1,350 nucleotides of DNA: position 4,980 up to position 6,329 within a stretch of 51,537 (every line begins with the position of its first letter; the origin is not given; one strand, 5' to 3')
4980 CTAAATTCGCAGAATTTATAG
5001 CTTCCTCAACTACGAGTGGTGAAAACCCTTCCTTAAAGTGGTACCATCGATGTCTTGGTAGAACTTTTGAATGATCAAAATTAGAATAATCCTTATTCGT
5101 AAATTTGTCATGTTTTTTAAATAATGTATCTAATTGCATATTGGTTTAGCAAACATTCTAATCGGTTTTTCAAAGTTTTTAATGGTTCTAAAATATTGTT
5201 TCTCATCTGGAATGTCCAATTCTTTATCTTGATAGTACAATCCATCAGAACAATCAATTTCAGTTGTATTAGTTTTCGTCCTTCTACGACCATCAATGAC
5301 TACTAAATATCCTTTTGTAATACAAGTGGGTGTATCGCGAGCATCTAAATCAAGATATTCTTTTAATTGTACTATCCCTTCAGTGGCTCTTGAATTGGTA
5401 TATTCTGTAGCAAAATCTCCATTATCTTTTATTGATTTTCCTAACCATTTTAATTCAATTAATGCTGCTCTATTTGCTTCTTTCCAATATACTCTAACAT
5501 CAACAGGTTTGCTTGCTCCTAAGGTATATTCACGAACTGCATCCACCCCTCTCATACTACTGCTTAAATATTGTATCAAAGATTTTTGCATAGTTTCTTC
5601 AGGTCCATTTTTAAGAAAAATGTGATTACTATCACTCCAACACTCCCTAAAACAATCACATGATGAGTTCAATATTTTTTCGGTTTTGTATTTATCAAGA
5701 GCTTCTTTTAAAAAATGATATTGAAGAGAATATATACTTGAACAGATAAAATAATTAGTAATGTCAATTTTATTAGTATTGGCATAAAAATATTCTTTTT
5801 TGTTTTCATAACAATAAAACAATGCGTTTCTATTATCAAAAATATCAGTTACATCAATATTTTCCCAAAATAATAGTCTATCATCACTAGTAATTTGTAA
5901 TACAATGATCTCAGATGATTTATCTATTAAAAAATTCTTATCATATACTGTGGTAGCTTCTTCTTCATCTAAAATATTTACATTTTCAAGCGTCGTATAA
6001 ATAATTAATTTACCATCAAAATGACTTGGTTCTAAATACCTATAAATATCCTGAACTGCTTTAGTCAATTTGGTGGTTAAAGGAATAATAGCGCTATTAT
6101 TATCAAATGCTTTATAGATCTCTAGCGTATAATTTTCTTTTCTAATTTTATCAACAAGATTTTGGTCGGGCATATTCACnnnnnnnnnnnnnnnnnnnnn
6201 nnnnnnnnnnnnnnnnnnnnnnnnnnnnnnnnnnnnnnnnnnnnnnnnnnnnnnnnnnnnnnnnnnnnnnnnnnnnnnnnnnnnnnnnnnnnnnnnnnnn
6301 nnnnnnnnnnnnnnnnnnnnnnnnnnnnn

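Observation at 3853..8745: Four-gene translationally coupled operon: SMC-like ABC ATPase + middle protein + PD-(D/E)xK protein + DNA methyltransferase (Lamassu/ABC-3C-like system with a methylation arm)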

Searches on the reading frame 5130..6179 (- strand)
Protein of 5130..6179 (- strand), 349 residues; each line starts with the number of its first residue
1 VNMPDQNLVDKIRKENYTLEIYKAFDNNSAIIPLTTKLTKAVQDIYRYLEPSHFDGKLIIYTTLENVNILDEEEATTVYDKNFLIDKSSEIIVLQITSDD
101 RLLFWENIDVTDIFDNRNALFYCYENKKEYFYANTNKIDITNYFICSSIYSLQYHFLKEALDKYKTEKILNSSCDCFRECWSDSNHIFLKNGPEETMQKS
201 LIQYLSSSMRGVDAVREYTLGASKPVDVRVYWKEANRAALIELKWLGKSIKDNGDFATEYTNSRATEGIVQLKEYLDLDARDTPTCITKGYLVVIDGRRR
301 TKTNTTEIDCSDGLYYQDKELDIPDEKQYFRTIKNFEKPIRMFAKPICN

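Call 3: search_protein_families(library=pfam, proteins=[window:5130-6179:-], max_evalue=1)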
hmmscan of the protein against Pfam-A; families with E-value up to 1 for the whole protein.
window:5130-6179:- (349 aa): 1 family
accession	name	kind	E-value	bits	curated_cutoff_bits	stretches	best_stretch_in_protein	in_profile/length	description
PF04937.20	DUF659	-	0.15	12.2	34.7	1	86-125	44-83/152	Protein of unknown function (DUF 659)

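Call 4: search_protein_families(library=padloc, proteins=[window:5130-6179:-], max_evalue=1)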
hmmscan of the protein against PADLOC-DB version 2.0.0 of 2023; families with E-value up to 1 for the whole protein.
window:5130-6179:- (349 aa): 0 families

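Call 5: search_protein_families(library=ncbifam, proteins=[window:5130-6179:-], max_evalue=1)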
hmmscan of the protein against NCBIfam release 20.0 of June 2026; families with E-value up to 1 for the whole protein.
window:5130-6179:- (349 aa): 0 families

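Call 7: find_homologous_proteins(query=window:5130-6179:-)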
Query window:5130-6179:- (349 aa): 199 proteins with E <= 0.001 among 1371 candidates; the best 120 are listed.
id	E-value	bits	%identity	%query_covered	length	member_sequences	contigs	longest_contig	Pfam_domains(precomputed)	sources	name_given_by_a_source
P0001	1.0e-231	786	100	99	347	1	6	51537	-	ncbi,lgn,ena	-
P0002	2.5e-194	663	84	99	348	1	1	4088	-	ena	-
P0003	2.5e-192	657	84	100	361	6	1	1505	-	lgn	-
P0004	5.3e-187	639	81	99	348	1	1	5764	-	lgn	-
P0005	1.5e-176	605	78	99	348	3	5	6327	-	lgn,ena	-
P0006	5.1e-162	557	70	100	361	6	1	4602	-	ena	-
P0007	6.1e-161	553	69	99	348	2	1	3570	-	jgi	-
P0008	1.1e-158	546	71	99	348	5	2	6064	-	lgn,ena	-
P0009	7.0e-157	540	68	99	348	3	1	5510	-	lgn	-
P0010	1.2e-156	539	70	99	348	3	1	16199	-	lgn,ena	-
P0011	3.9e-156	538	69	99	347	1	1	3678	-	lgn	-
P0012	1.1e-154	533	67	99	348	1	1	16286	-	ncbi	-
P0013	2.5e-149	515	66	99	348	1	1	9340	-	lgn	-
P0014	5.7e-131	455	59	99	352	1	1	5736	-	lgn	-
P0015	9.3e-130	451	58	99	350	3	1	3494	-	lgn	-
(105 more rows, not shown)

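Call 9: find_related_loci(query=A1, collection=genome_contigs, flank=10000)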
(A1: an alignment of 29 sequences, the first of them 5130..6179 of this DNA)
Query A1 (349 aa) in genome_contigs; peptide patterns used: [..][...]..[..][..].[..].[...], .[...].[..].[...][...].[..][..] (x = any residue, [..] = any of these).
71 stretches matched a pattern; 25 encode a relative of the query (tblastn E <= 1e-3); 25 distinct loci.
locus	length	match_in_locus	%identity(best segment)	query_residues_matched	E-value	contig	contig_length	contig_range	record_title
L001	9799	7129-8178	71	1-349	1e-169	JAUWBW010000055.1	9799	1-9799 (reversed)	MAG: Methanosarcinaceae archaeon isolate CSMAG_2122 CSMAG_2122_k141_1227493_length_9799_cov_16.7497, whole genome shotgu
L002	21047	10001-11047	55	3-349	4e-129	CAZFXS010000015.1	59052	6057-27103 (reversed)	MAG TPA_asm: uncultured Chlorobiaceae bacterium isolate SRP237561_co1_246 genome assembly, contig: NODE_691_length_59052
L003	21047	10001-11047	54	3-349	1e-124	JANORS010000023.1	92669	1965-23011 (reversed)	MAG: Acidobacteriota bacterium isolate VAR_4_metabat_151 VAR_4_k141_1144816, whole genome shotgun sequence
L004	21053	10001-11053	51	1-348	7e-117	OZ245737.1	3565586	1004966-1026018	MAG: Cytophagales bacterium isolate fb918bab-7dd5-46b2-8f4b-c4a741c45d53 genome assembly, chromosome: 1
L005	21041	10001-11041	49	3-347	1e-111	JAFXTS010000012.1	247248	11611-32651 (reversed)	MAG: Bacteroidales bacterium isolate RGIG6737 Sheep_Rumen-2__c1666, whole genome shotgun sequence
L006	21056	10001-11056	51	1-348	1e-109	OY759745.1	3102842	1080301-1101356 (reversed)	MAG: Bacteroidales bacterium isolate 6557e7a1-78fa-4815-bf71-3c9d2683966d genome assembly, chromosome: 1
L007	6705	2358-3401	48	8-349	7e-110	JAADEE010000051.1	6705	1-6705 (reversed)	MAG: Chlorobiota bacterium isolate L_MetaBat.177 contig-127_15176, whole genome shotgun sequence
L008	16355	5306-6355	50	3-348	9e-107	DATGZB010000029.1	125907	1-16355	MAG TPA_asm: Lentimicrobium sp. isolate SMAG_U10652 k141_308510, whole genome shotgun sequence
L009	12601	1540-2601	46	1-348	3e-101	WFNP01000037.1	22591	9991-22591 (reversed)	MAG: Nitratifractor sp. isolate S012_110_esom k151_274250, whole genome shotgun sequence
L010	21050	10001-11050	46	8-349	1e-100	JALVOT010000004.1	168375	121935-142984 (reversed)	MAG: candidate division WOR-3 bacterium isolate A3_metabat1_scaf2bin.006 A3_NODE_17_length_168375_cov_77.293626, whole g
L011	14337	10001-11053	44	2-349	2e-97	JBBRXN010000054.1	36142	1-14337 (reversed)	MAG: Bacteroidales bacterium isolate La4_metabat2.215 La4_metabat2.215_K_2519210_L_36142_cov_73.7303, whole genome shotg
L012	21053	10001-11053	44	3-349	5e-94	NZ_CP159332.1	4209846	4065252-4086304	Maribacter sp. LLG6340-A2 chromosome, complete genome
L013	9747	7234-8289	43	1-349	5e-92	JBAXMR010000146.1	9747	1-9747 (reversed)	MAG: Paludibacter sp. isolate ELA458 MAG458_146, whole genome shotgun sequence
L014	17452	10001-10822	52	78-348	4e-86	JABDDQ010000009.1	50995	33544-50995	MAG: Bacteroidetes bacterium isolate BWMinControl_Nextera43_MAG4 3300020879.a:Ga0207019_1015, whole genome shotgun seque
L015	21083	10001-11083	39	3-349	5e-79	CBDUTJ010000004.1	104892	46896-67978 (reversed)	MAG TPA_asm: uncultured bacterium isolate SRR22302360_binner13_Refined_49 genome assembly, contig: ERZ25073602.9, whole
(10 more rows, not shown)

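Call 20: search_solved_structures(query=A1, max_evalue=10)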
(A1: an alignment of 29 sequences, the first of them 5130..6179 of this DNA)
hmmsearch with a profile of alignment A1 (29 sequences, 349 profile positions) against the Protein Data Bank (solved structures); distinct sequences matched with E-value up to 10: 0.

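Call 24: predict_structure(alignment_id=A1)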
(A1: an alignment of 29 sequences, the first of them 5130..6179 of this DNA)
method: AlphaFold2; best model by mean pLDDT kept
length: 349 residues; sequences in the alignment: 29
mean_pLDDT: 92.0   pTM: 0.88
mean pLDDT of the five models: 92.0, 91.1, 89.8, 89.1, 88.2
residues with pLDDT >= 90: 281; 70-90: 54; 50-70: 10; < 50: 4
segments of 3 or more residues with pLDDT < 50: 1-4
pLDDT, mean of each block of 10 residues (from residue 1): 53 78 95 95 95 94 91 92 90 93 95 93 95 94 86 94 97 94 95 95 94 90 90 95 97 92 97 94 90 97 91 95 96 95 93
secondary structure, 60 per line:
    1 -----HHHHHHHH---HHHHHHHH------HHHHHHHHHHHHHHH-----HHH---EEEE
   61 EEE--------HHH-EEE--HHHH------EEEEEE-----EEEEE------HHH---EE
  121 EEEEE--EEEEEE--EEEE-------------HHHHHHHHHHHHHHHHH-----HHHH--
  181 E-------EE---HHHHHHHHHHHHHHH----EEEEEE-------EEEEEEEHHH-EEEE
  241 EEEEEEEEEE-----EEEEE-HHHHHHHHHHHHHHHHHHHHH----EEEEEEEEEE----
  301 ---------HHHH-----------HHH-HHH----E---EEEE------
elements in order: H6-13 H17-24 H31-45 E57-63 E76-78 H81-84 E91-96 E102-106 E119-125 E128-133 E136-139 H153-169 H175-178 H194-208 E213-218 E226-232 E237-250 E256-260 H262-282 E287-296 H310-313 E340-343

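Call 28: fold_search(model_id=the predicted structure, library=pdb)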
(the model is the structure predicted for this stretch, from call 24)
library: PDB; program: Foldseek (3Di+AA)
matches with E <= 10: 462; with E <= 0.001: 0
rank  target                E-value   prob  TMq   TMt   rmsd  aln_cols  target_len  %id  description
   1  4dav_A                6.6e-03  0.99  0.27  0.38   7.7       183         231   11  The structure of Pyrococcus Furiosus SfsA in complex with DNA (released 2014-10-01)
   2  8z4i_B                1.3e-02  0.35  0.21  0.19  14.4       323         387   10  crystal structure of Cdn1 in complex with cA3 (released 2026-02-04)
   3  3dnx                  1.6e-02  0.98  0.14  0.31   6.1        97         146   14  SPO1766 protein of unknown function from Silicibacter pomeroyi. (released 2008-09-02)
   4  8ofj_A                2.5e-02  0.89  0.22  0.43   8.2       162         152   12  Mycoplasma pneumoniae CdaM (released 2023-06-21)
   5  8dgc_A                5.8e-02  0.72  0.19  0.04   6.6       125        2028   14  Avs3 bound to phage PhiV-1 terminase (released 2022-08-03)
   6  3l0a                  5.8e-02  0.33  0.17  0.21  11.9       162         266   16  Crystal structure of Putative exonuclease (RER070207002219) from Eubacterium rectale at 2.19 A resolution (released 2010-01-12)
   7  8s4c_B                6.5e-02  0.63  0.20  0.37   8.3       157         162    7  CdaA-H04 complex (released 2024-06-19)
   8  8epx_A                7.8e-02  0.33  0.18  0.14   8.7       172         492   15  Type IIS Restriction Endonuclease PaqCI, DNA bound (released 2023-03-22)
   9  9nl2_A                8.8e-02  0.66  0.21  0.08  10.5       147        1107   12  Structure of R2 retrotransposon protein from Platysternon megacephalum initiating target-primed reverse transcription (released 2025-06-18)
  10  8em1_A                8.8e-02  0.21  0.17  0.13   9.4       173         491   13  Type IIS Restriction Endonuclease PaqCI, DNA Unbound (released 2023-03-22)
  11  6epc_M                9.9e-02  0.03  0.10  0.09  24.2       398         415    9  Ground state 26S proteasome (GS2) (released 2018-02-07)
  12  2wcw_A                1.1e-01  0.85  0.18  0.45   4.8       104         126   16  1.6A resolution structure of Archaeoglobus fulgidus Hjc, a Holliday junction resolvase from an archaeal hyperthermophi (released 2009-03-24)
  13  9dou_A                1.1e-01  0.57  0.21  0.09  12.8       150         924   11  Taeniopygia guttata R2 retrotransposon (R2Tg) initiating target-primed reverse transcription (released 2025-05-21)
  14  9ng2_E                1.3e-01  0.04  0.12  0.07  21.4       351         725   10  Y20S (Sec18-Sec17-Sec9-Sso1-Snc1) EDTA - Class 4 (released 2025-10-01)
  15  2wiw_B                1.3e-01  0.60  0.17  0.42   7.6       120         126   18  Crystal structures of Holliday junction resolvases from Archaeoglobus fulgidus bound to DNA substrate (released 2009-05-26)
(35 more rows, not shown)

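Call 40: find_encoding_contigs(protein=P0001, flank=3000, max_places=6)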
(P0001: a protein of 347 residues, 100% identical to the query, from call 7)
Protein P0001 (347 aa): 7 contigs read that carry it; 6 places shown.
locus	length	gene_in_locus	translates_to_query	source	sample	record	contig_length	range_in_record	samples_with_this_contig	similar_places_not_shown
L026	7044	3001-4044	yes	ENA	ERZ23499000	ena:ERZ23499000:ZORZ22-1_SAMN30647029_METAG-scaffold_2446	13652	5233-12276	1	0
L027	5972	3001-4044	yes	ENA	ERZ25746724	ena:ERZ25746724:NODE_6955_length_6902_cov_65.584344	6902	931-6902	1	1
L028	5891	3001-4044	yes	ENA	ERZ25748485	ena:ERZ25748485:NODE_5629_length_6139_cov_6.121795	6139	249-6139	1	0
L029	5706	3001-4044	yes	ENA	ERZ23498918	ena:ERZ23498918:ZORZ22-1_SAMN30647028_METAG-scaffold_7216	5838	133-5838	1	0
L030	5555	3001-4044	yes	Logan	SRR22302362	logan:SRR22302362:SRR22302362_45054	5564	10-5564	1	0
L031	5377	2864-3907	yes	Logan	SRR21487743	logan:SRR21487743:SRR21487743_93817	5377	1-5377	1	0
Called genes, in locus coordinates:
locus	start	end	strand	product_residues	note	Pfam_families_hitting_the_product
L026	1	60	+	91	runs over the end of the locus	PF01053:Cys_Met_Meta_PP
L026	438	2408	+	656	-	-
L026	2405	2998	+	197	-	-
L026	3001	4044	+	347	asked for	-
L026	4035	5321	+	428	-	PF01555:N6_N4_Mtase, PF01170:UPF0020 (faint)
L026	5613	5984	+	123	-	-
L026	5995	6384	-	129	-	-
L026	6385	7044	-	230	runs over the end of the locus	-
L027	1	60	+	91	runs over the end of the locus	PF01053:Cys_Met_Meta_PP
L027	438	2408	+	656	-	-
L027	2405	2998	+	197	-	-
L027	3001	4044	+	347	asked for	-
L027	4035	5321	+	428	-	PF01555:N6_N4_Mtase, PF01170:UPF0020 (faint)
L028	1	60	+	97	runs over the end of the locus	PF01053:Cys_Met_Meta_PP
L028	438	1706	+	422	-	-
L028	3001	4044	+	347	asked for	-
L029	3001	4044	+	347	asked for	-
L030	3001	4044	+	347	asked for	-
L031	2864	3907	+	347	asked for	-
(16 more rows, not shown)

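Call 52: search_dna_similar(query=window:5130-6179:-, collection=plasmids, mode=protein, max_rows=15)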
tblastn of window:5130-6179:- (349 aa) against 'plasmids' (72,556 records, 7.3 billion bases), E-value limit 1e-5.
No match.

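Call 53: search_dna_similar(query=window:5130-6179:-, collection=phages, mode=protein, max_rows=15)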
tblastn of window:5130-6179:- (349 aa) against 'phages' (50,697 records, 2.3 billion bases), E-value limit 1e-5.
No match.

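Call 66: search_protein_representatives(alignment_id=A1)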
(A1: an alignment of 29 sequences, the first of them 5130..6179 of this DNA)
Query: 29 sequences, 349 profile positions. Proteins with E-value up to 0.001 (for the whole library): 495; up to 1e-10: 347; up to 1e-30: 279. The best 150 are listed.
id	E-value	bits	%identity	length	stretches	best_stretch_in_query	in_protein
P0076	7.0e-136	469.3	-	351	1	1-348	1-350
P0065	6.3e-134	462.8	-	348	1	4-349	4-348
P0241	1.3e-133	461.8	-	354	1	1-348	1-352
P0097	1.2e-132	458.6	-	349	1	1-348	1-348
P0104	1.5e-122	425.4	-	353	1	1-348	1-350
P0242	1.0e-115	403.0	-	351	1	1-349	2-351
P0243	1.5e-114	399.1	-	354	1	2-349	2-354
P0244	1.6e-109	382.6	-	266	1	87-348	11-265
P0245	1.6e-100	353.0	-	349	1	14-349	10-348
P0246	2.0e-98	346.1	-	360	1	2-347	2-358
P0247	5.4e-98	344.7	-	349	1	13-348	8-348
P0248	4.9e-95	334.9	-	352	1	25-349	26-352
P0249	6.4e-92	324.7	-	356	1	12-349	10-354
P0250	7.3e-87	308.0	-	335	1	22-349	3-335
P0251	1.8e-83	296.9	-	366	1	4-349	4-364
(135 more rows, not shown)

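Call 83: find_related_loci(query=A1, collection=viral_contigs, flank=8000)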
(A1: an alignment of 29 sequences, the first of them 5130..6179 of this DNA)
Query A1 (349 aa) in viral_contigs; peptide patterns used: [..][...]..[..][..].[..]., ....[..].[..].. (x = any residue, [..] = any of these).
30 stretches matched a pattern; 2 encode a relative of the query (tblastn E <= 1e-3); 2 distinct loci.
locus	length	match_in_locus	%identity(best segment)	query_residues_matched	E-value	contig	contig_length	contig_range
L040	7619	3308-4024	31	117-346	2e-25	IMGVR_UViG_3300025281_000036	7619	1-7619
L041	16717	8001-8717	31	117-346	2e-25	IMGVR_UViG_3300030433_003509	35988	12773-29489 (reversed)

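Call 86: search_protein_families(library=phrogs, proteins=[L041:88-1428:-, L041:1052-2083:-, L041:2958-3731:+, L041:9407-10417:+, L041:10414-11055:+, L041:11052-12173:+, L041:12598-14799:+, L041:15181-16245:+, L041:7629-8747:+], max_evalue=0.001)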
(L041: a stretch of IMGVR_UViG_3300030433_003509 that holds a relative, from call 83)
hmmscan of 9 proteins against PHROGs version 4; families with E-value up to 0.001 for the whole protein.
L041:88-1428:- (446 aa): 0 families

L041:1052-2083:- (343 aa): 0 families

L041:2958-3731:+ (257 aa): 3 families
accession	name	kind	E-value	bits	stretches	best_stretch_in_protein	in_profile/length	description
phrog_56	-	other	5.9e-28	99.5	2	105-249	237-397/647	DNA methyltransferase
phrog_1996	-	other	2.7e-13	51.1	1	85-169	37-119/150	DNA methyltransferase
phrog_23217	-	unknown function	0.00052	21.2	0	20-74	6-60/109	-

L041:9407-10417:+ (336 aa): 5 families
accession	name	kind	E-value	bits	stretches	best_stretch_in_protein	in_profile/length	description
phrog_4226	-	tail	9.8e-77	258.3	1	113-334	3-226/228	baseplate protein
phrog_6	-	tail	1e-67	230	1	36-335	45-409/548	baseplate wedge subunit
phrog_14699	-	unknown function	1.2e-13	51.8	1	279-322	2-45/59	-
phrog_1608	-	tail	1.6e-07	31.9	1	153-325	8-184/192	tail protein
phrog_21670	-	unknown function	1e-05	26.2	1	98-144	46-92/152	-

L041:10414-11055:+ (213 aa): 8 families
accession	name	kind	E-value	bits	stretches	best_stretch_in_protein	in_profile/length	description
phrog_48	-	tail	4.2e-53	182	1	2-167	15-176/478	tail protein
phrog_9915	-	unknown function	1.3e-27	96.6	1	2-154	812-961/1813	-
phrog_5726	-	tail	1.3e-24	88.4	1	2-147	6-156/249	tail protein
phrog_34934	-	tail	8.2e-23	82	1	3-89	10-96/413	tail protein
phrog_29945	-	unknown function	4.8e-15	56.6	1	30-108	124-202/369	-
phrog_14404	-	tail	8.2e-13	49.2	1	46-155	60-162/363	baseplate protein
phrog_19272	-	unknown function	6.9e-06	26.7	1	1-90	5-94/288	-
phrog_17612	-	tail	8.2e-05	22.8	1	2-91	2-85/406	tail protein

L041:11052-12173:+ (373 aa): 14 families
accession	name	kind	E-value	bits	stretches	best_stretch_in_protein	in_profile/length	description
phrog_15547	-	unknown function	3.4e-66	225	1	7-361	6-362/373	-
phrog_25563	-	unknown function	5.6e-49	168.3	1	5-179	3-178/777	-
phrog_8443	-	tail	5.1e-46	158.8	1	7-179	6-177/636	tail fiber protein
phrog_4849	-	tail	8.7e-42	144.5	1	6-264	4-254/788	tail protein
phrog_17623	-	tail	5.7e-34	118.3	1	4-208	5-208/1114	tail collar fiber protein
phrog_3737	-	tail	1.5e-24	88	1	2-132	3-132/270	tail fiber protein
phrog_972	-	tail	5.8e-09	35.2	1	143-180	519-556/1246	tail fiber protein proximal subunit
phrog_910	-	tail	3.4e-08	34.2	1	139-266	48-160/497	tail collar fiber protein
phrog_17472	-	tail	1.6e-06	27.6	1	9-132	15-136/872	tail protein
phrog_4545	-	unknown function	2.1e-06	27.8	1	6-114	4-116/511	-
phrog_4209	-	tail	5.3e-06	26.7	1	293-369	327-405/406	tail fiber protein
phrog_4618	-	tail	2.5e-05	24.2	1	1-100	1-105/413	tail collar fiber protein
phrog_30320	-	unknown function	3.3e-05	24.1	1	103-191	53-135/452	-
phrog_381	-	tail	0.00016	22.1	1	1-97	1-103/566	tail fiber protein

L041:12598-14799:+ (733 aa): 3 families
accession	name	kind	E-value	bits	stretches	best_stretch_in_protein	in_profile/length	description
phrog_38670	-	tail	1.7e-41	142.8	1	392-703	936-1257/1280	tail fiber protein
phrog_14987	-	unknown function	2.1e-09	37.5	1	557-680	468-590/625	-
phrog_11541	-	unknown function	0.00018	21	1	239-329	316-409/832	-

L041:15181-16245:+ (354 aa): 3 families
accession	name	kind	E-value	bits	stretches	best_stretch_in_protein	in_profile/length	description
phrog_4067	-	other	1.4e-14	54.5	1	213-342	691-825/980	transglycosylase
phrog_22520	-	unknown function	5.3e-07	30.3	1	205-312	21-118/330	-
phrog_3201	-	tail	2.8e-06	26.2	1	213-312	2042-2144/2408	tail fiber protein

L041:7629-8747:+ (372 aa): 0 families

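Call 88: search_protein_families(library=pfam, alignment_id=A1, max_evalue=0.05)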
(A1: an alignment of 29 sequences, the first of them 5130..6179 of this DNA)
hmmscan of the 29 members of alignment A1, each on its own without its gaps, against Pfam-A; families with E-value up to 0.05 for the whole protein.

A. member 1, window:5130-6179:- (349 aa): 0 families

B. families by the number of members that match (of 29 scanned): 2 families
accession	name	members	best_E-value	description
PF08011.17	PDDEXK_9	1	0.023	PD-(D/E)XK nuclease superfamily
PF18824.6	LPD11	1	0.033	Large polyvalent protein-associated domain 11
